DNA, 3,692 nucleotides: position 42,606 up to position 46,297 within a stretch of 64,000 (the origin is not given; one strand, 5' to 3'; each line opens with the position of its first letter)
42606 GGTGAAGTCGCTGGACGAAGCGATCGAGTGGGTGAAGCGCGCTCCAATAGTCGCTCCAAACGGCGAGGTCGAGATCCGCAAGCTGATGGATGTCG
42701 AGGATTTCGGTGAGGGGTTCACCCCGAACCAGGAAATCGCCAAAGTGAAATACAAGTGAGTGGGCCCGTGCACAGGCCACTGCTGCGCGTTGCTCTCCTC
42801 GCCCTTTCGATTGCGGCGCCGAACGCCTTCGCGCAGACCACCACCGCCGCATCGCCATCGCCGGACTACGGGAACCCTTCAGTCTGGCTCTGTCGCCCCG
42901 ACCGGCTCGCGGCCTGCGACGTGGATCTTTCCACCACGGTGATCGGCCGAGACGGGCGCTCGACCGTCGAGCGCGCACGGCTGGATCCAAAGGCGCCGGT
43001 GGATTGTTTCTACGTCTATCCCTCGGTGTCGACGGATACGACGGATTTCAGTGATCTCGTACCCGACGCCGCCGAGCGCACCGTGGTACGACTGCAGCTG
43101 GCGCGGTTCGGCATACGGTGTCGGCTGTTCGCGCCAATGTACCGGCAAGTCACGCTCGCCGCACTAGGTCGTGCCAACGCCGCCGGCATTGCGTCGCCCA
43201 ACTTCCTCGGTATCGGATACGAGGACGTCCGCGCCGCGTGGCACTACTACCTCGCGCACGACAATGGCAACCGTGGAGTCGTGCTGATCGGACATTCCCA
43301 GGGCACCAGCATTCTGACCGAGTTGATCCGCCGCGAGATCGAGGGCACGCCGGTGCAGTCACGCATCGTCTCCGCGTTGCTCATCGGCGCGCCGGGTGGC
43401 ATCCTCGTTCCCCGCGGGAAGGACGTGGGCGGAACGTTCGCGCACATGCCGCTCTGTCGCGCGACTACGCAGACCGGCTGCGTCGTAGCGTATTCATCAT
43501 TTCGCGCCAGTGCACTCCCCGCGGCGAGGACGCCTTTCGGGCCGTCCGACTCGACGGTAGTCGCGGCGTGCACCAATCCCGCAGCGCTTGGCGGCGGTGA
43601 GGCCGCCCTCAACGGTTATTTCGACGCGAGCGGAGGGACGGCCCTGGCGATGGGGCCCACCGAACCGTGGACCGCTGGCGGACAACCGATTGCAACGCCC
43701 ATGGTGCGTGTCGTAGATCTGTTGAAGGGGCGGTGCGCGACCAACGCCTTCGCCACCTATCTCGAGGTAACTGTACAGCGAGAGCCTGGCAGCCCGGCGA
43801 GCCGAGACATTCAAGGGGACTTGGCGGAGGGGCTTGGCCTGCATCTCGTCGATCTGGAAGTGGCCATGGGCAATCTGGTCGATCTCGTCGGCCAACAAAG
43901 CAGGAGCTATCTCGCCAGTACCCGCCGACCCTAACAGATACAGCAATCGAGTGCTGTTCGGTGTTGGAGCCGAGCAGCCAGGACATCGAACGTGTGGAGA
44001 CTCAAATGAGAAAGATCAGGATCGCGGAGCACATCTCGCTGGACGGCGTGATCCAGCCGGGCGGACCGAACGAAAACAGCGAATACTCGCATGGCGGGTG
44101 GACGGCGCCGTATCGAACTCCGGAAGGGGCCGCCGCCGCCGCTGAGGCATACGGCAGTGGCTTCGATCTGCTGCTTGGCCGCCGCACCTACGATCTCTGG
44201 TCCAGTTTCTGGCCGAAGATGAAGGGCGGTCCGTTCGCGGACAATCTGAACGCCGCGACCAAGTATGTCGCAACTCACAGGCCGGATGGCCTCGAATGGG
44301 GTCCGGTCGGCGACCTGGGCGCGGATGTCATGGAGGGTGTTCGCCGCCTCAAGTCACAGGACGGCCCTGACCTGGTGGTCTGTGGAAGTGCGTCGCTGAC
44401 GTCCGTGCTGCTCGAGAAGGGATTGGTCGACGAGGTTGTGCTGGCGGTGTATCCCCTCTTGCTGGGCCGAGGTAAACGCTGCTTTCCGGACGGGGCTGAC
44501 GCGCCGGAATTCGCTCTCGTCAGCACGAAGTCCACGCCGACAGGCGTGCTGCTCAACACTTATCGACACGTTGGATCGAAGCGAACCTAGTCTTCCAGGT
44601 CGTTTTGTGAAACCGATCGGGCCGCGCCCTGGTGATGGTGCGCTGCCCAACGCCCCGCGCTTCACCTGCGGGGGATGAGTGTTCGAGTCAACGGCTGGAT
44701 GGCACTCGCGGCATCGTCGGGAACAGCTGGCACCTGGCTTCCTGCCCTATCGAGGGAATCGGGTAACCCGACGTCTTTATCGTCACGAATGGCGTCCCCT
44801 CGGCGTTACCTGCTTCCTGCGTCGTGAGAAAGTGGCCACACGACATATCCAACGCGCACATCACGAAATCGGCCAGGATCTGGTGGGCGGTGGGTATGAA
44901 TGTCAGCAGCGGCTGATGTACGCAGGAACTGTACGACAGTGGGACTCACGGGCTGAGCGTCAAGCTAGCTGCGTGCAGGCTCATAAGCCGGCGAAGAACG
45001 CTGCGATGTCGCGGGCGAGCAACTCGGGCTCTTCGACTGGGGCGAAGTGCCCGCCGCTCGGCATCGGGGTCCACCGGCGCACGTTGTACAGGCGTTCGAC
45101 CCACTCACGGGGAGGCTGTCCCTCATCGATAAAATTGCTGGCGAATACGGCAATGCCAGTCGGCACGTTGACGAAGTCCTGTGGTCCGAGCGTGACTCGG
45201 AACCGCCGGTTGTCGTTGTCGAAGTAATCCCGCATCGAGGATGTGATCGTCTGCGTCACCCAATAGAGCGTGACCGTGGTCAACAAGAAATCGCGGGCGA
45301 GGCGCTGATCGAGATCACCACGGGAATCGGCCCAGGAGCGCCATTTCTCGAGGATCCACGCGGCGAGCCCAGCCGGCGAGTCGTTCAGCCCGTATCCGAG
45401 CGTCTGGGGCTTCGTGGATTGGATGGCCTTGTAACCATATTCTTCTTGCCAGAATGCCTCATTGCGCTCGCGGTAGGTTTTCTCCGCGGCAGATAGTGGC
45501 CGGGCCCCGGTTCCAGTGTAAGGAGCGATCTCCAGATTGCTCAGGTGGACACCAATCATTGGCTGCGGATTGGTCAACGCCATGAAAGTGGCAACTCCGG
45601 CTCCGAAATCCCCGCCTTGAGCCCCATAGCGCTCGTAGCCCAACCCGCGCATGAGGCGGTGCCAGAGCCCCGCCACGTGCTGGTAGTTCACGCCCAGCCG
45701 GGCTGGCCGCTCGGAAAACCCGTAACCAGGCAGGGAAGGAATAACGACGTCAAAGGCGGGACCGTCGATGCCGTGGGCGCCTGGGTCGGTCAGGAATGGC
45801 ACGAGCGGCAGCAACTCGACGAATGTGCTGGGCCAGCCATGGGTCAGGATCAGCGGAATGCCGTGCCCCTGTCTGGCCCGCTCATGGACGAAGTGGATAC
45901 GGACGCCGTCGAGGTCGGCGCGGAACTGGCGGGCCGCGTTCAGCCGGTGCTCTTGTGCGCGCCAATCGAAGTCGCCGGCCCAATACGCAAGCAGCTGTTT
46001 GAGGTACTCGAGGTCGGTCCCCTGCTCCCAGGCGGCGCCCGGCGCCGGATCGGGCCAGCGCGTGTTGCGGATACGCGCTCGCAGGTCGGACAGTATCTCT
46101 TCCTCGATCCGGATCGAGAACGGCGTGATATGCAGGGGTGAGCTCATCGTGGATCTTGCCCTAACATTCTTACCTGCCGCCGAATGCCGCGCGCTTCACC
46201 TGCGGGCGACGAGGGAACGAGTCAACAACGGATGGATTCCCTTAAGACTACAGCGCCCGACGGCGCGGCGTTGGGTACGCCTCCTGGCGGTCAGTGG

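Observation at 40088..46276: Conserved, same-orientation intergenic repeat family punctuating an island of small accessory genes (attC-like / cassette-array-like?)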

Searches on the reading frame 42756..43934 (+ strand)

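Call 14: search_protein_families(library=pfam, proteins=[window:42756-43934:+], max_evalue=0.01)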
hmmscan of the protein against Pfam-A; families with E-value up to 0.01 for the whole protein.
window:42756-43934:+ (392 aa): 1 family
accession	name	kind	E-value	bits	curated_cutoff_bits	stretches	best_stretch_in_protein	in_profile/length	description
PF11288.14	DUF3089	-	2.6e-47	161.5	23.4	1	82-279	1-205/207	Protein of unknown function (DUF3089)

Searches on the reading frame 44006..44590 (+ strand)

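Call 14: search_protein_families(library=pfam, proteins=[window:44006-44590:+], max_evalue=0.01)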
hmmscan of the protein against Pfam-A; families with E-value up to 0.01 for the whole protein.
window:44006-44590:+ (194 aa): 1 family
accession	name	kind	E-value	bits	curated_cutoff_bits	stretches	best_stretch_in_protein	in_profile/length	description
PF01872.23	RibD_C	-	6.4e-16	59.2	24.1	1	3-183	2-197/197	RibD C-terminal domain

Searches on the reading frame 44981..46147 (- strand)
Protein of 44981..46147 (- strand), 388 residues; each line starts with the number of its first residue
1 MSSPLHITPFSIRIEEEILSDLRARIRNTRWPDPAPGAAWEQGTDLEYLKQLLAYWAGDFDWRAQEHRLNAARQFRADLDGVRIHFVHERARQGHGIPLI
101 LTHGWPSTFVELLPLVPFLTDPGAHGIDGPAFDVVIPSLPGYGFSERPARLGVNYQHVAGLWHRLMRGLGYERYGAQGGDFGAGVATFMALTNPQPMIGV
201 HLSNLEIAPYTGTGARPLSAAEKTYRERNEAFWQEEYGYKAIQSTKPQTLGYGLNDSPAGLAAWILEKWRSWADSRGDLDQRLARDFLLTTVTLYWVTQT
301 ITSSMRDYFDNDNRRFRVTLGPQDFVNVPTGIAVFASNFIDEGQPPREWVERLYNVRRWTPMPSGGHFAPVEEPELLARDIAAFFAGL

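Call 14: search_protein_families(library=pfam, proteins=[window:44981-46147:-], max_evalue=0.01)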
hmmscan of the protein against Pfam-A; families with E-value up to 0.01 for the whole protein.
window:44981-46147:- (388 aa): 3 families
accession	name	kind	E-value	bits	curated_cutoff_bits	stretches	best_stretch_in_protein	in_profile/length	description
PF06441.18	EHN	-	1e-35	122.6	22.8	1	7-111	1-106/107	Epoxide hydrolase N terminus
PF00561.26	Abhydrolase_1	-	2e-11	44.5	25.8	1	98-233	2-119/245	alpha/beta hydrolase fold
PF12697.13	Abhydrolase_6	-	0.00013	23.1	26.3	1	99-379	1-216/217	Alpha/beta hydrolase family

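Call 35: find_encoding_contigs(protein=window:44981-46147:-, flank=10000, max_places=10)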
Protein window:44981-46147:- (388 aa): 1 contig read that carries it; 1 place shown.
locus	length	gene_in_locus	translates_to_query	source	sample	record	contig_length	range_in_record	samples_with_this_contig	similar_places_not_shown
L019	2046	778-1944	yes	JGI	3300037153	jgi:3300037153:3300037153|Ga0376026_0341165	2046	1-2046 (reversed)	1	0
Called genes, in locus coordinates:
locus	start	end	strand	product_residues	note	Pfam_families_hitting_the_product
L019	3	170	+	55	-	?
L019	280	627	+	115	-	-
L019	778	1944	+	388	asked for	PF06441:EHN, PF00561:Abhydrolase_1, PF12697:Abhydrolase_6 (weak)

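Call 64: find_related_loci(query=window:44981-46147:-, collection=metagenome_contigs, flank=6000)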
Query window:44981-46147:- (388 aa) in metagenome_contigs; peptide patterns used: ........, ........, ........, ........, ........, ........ (x = any residue, [..] = any of these).
350 stretches matched a pattern; 287 encode a relative of the query (tblastn E <= 1e-3); the best 80 are kept; 80 distinct loci.
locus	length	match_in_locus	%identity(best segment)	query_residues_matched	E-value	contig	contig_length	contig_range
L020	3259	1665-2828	91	1-388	0e+0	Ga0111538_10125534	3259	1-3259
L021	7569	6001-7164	91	1-388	0e+0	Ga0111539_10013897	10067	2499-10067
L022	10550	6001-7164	91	1-388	0e+0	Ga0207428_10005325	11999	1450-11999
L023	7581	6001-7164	91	1-388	0e+0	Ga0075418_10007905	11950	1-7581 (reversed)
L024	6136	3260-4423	90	1-388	0e+0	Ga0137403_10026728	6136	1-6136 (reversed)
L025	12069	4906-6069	90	1-388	0e+0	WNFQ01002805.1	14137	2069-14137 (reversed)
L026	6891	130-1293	90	1-388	0e+0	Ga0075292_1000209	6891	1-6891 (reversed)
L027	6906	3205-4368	90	1-388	0e+0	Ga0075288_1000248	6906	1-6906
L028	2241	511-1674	89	1-388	0e+0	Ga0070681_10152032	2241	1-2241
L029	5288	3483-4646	90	1-388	0e+0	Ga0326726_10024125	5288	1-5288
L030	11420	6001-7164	89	1-388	0e+0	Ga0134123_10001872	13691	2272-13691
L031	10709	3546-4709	89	1-388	0e+0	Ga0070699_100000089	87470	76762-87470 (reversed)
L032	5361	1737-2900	89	1-388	0e+0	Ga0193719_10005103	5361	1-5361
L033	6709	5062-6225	89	1-388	0e+0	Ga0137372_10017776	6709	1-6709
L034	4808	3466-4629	89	1-388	0e+0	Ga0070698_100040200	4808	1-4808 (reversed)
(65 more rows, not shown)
